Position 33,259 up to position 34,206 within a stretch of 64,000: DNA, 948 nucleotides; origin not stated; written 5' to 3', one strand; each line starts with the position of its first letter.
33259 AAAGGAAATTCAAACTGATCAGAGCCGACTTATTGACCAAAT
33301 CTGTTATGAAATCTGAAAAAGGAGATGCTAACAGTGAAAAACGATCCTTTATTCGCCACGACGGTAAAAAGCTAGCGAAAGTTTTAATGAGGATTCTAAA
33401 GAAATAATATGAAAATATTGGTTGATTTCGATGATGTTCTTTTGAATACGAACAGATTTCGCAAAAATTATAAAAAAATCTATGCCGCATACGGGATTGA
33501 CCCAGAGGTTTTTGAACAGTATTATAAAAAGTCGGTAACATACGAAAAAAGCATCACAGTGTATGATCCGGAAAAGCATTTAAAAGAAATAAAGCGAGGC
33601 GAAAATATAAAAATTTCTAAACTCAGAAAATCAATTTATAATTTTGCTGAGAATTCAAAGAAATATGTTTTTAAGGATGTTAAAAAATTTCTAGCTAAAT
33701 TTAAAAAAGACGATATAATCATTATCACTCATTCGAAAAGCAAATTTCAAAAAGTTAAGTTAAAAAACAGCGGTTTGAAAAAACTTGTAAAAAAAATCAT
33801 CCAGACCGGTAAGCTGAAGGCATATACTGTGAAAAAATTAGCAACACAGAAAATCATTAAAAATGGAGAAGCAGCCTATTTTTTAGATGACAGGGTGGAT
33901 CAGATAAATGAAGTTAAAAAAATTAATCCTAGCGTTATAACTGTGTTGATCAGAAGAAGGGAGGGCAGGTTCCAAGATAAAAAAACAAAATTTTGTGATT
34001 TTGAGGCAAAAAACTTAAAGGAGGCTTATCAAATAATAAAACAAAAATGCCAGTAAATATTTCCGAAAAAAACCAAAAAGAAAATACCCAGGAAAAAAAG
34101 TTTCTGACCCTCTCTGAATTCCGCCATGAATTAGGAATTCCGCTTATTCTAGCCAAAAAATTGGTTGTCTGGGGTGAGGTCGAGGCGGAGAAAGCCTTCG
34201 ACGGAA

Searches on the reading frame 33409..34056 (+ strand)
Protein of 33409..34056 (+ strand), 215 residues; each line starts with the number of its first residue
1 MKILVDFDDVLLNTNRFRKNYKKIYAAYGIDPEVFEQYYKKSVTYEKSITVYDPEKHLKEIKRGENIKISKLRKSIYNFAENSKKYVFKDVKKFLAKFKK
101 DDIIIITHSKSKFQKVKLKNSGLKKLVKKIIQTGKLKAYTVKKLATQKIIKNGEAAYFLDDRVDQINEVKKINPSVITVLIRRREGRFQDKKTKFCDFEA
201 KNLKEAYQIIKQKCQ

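Call 67: search_protein_families(library=pfam, proteins=[window:33409-34056:+], max_evalue=0.001)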
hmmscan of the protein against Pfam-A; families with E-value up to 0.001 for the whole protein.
window:33409-34056:+ (215 aa): 1 family
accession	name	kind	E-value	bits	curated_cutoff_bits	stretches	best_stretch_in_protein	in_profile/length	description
PF00702.32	Hydrolase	-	7.4e-05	23.7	26.4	1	3-161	4-179/191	haloacid dehalogenase-like hydrolase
